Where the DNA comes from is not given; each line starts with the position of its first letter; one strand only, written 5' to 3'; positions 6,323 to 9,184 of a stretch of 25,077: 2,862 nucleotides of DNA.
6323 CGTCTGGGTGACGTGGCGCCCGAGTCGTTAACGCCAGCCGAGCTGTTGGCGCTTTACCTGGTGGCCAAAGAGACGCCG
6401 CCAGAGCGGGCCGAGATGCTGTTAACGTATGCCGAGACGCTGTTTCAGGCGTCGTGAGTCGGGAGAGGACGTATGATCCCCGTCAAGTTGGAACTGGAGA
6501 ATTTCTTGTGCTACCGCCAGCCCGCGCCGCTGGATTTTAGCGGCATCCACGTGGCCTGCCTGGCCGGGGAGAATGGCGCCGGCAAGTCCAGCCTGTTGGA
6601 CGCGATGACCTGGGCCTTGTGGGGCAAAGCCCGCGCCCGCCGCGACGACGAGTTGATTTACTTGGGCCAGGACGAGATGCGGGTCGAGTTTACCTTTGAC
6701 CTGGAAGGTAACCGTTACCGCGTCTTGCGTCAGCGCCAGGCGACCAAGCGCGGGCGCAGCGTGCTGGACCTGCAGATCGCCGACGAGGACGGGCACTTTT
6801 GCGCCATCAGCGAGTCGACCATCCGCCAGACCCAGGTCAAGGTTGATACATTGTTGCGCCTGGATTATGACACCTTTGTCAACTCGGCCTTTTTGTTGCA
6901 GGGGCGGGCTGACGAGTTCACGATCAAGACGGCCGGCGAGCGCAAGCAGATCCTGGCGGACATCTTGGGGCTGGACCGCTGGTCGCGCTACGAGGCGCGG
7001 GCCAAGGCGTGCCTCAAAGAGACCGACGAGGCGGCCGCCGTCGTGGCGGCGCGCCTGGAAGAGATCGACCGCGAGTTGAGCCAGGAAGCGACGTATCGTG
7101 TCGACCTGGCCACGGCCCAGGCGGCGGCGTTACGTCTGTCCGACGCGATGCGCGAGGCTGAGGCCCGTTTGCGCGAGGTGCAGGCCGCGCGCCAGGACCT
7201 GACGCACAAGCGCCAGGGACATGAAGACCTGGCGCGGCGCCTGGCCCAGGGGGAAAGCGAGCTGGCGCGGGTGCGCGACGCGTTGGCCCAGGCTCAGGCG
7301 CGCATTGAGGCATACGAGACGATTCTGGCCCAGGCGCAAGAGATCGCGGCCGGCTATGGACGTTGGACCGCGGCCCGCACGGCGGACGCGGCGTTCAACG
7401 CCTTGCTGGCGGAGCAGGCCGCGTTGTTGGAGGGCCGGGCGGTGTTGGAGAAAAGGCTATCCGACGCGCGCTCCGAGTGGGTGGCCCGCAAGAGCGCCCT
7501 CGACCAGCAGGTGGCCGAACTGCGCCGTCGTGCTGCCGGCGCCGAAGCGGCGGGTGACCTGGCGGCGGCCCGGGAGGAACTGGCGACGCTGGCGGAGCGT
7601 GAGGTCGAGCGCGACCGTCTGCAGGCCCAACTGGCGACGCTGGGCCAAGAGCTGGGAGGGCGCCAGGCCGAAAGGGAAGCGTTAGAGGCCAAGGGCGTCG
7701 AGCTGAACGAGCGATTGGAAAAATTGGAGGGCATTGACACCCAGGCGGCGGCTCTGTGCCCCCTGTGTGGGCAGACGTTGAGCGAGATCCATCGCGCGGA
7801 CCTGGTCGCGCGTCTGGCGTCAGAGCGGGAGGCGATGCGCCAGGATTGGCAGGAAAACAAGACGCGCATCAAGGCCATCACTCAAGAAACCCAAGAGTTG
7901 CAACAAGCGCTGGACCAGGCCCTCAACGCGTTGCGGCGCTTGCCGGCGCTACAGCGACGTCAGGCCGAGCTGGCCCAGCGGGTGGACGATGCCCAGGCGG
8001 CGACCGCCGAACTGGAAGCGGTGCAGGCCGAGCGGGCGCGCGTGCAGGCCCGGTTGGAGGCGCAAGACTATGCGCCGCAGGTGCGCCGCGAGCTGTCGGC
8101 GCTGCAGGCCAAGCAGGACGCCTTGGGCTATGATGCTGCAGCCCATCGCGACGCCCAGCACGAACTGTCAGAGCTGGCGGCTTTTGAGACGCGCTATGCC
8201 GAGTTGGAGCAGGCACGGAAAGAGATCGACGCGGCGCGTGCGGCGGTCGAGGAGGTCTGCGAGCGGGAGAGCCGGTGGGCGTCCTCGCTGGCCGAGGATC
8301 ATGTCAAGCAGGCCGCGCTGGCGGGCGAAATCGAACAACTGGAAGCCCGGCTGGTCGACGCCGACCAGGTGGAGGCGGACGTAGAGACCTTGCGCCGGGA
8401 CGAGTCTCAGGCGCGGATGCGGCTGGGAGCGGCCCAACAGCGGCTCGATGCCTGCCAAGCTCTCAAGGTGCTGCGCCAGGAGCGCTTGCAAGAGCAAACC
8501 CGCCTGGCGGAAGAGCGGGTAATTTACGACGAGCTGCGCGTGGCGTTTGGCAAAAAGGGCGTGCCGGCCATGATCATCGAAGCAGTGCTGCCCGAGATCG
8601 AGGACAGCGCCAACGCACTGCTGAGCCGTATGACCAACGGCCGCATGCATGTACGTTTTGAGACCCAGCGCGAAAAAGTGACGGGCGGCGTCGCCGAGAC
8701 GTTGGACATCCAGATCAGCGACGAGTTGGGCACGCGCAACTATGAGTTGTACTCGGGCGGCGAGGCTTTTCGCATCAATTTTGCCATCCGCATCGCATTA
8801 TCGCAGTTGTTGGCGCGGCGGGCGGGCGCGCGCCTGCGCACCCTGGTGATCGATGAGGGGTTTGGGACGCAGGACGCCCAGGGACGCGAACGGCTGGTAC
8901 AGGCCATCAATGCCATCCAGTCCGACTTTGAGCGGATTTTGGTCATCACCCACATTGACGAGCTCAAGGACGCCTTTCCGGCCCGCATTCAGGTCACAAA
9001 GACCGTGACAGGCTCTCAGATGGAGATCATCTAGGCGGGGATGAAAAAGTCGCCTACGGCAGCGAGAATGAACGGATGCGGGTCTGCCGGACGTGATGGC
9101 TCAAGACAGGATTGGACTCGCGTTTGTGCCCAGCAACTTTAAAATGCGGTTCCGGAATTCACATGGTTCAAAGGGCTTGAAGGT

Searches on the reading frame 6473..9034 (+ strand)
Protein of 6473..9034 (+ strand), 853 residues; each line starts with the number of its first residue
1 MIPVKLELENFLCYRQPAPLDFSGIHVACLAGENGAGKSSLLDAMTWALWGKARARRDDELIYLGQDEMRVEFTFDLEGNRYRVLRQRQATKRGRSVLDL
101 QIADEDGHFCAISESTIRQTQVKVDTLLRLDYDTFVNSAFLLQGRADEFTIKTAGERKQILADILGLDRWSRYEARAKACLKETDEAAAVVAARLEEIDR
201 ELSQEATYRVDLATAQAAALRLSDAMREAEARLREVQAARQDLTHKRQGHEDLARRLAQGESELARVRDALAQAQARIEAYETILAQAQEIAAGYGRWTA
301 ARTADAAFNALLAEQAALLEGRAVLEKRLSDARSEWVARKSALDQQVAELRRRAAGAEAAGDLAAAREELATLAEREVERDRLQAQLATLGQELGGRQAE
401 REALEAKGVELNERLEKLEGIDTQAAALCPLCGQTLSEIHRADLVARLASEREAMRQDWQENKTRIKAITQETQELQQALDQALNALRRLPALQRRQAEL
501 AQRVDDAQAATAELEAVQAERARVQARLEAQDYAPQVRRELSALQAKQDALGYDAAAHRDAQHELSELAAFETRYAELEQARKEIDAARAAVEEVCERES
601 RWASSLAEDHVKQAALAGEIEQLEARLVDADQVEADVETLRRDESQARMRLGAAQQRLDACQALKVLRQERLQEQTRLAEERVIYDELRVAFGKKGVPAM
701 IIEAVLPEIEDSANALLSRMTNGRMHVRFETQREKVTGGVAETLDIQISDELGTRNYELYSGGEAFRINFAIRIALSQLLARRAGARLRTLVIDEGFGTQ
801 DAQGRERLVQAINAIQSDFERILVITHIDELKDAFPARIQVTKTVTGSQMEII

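Call 3: search_protein_families(library=pfam, proteins=[window:6473-9034:+], max_evalue=1)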
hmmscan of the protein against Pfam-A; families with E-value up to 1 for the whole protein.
window:6473-9034:+ (853 aa): 12 families
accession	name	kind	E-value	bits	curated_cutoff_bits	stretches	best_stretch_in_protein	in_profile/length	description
PF13476.12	AAA_23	-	4.6e-20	73.5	27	1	5-243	1-196/201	AAA domain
PF02463.25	SMC_N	-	1.4e-10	41.4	40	1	5-843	4-213/220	RecF/RecN/SMC N terminal domain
PF13558.12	SbcC_Walker_B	-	6.3e-08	33.2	27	1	753-813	26-89/90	SbcC/RAD50-like, Walker B motif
PF13555.12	AAA_29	-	6.9e-06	26.2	27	1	12-55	10-52/61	P-loop containing region of AAA domain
PF13175.12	AAA_15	-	1.6e-05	25.2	32.1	1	5-52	5-50/374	AAA ATPase domain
PF04423.19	Rad50_zn_hook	-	7.8e-05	22.8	24.3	1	404-451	1-44/52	Rad50 zinc hook motif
PF13304.12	AAA_21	-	0.0017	18.9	27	1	27-50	1-24/304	AAA domain, putative AbiEii toxin, Type IV TA system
PF00005.33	ABC_tran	-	0.0018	19.3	25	1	26-49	12-35/137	ABC transporter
PF10360.14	DUF2433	-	0.093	13.3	27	1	446-504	19-75/124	Protein of unknown function (DUF2433)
PF03193.22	RsgA_GTPase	-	0.12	12.6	30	1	26-46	107-127/174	RsgA GTPase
PF01926.29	MMR_HSR1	-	0.16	12.5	21.9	0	29-47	3-21/113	50S ribosome-binding GTPase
PF11398.14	DUF2813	-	0.26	11.1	21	1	28-52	25-49/372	Protein of unknown function (DUF2813)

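Call 5: search_protein_families(library=ncbifam, proteins=[window:6473-9034:+], max_evalue=1)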
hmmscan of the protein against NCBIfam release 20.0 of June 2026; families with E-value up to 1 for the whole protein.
window:6473-9034:+ (853 aa): 35 families (the best 25 are shown)
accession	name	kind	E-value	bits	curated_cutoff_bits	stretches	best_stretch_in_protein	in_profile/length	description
TIGR00618.1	sbcc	subfamily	5.2e-85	286.2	478.5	2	538-850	721-1042/1043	exonuclease subunit SbcC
NF003034.1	PRK03918.1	equivalog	4.1e-45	154.1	700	1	6-843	6-868/878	DNA double-strand break repair ATPase Rad50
NF002244.0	PRK01156.1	equivalog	7.3e-45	153.4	847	3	1-288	1-275/895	DNA double-strand break repair ATPase Rad50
NF041034.1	Rad50_Sulf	equivalog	3.8e-44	150.8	1000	1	4-851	4-867/872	DNA double-strand break repair ATPase Rad50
NF041751.2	sbcc_Staph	equivalog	2.2e-34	118.6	920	3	1-292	1-301/1007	exonuclease subunit SbcC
NF002572.0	PRK02224.1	equivalog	1.9e-31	109.2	1087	3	5-416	5-422/888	DNA double-strand break repair ATPase Rad50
NF041035.1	Rad50_Halo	equivalog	8.7e-30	103.8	1000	1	5-847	5-872/883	DNA double-strand break repair ATPase Rad50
NF041752.4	sbcc_Bac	equivalog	2.2e-19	69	1420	2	1-481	1-463/1130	exonuclease subunit SbcC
TIGR02169.1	SMC_prok_A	equivalog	2.2e-18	65.4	729.4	3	5-203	4-202/1165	chromosome segregation protein SMC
NF045487.1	ASRP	equivalog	9.4e-18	64.1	300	3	427-594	301-464/593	archaea-specific SMC-related protein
NF007600.2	PRK10246.1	equivalog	2.3e-16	59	750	2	723-843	915-1031/1047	exonuclease subunit SbcC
NF053563.1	Rkd4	equivalog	4.4e-10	38.4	860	1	5-515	5-517/747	arcadin-4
NF010068.0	PRK13548.1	equivalog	8.6e-10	38.1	261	2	732-840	110-214/261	heme ABC transporter ATP-binding protein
TIGR00611.2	recf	equivalog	4.6e-09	35.9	172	1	5-98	3-97/339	DNA replication/repair protein RecF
TIGR02168.1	SMC_prok_B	equivalog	1.1e-08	33.3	567.35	3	180-419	230-476/1181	chromosome segregation protein SMC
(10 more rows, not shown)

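Call 6: search_protein_families(library=padloc, proteins=[window:6473-9034:+], max_evalue=1)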
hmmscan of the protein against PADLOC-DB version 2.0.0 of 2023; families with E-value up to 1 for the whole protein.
window:6473-9034:+ (853 aa): 79 families (the best 25 are shown)
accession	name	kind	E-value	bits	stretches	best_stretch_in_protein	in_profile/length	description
PDLC03859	LmuB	-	1.2e-19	69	2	19-594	18-477/611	-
PDLC03865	LmuB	-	2e-17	60.7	2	195-661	292-766/1007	-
PDLC04135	mad3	-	2.8e-15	54.7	1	5-835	4-330/374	mads_3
PDLC02750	PbeC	-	2.4e-11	40.9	1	6-269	6-277/629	PbeC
PDLC02741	PbeC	-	3.2e-10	37.2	2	1-276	1-288/644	PbeC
PDLC02714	PbeC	-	1.6e-08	31.9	1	5-419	5-445/651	PbeC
PDLC02722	PbeC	-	3.2e-08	30.7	3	26-166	29-167/643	PbeC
PDLC02753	PbeC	-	1.7e-07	28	1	5-112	5-133/648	PbeC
PDLC02726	PbeC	-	2.3e-07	27.6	1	6-97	6-107/637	PbeC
PDLC02730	PbeC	-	3.6e-07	27.3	2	5-128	5-151/651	PbeC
PDLC03863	LmuB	-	5.2e-07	26.7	2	320-561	213-459/610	-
PDLC04140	mad8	-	6.4e-07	27.2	1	20-213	22-164/314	mads_8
PDLC00278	PtuA1|PtuA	-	2.6e-06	25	1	5-57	5-55/436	AAA ATPase domain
PDLC02725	PbeC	-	3.2e-06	24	2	5-84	5-97/646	PbeC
PDLC02747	PbeC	-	3.7e-06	24.1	2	5-87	5-98/632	PbeC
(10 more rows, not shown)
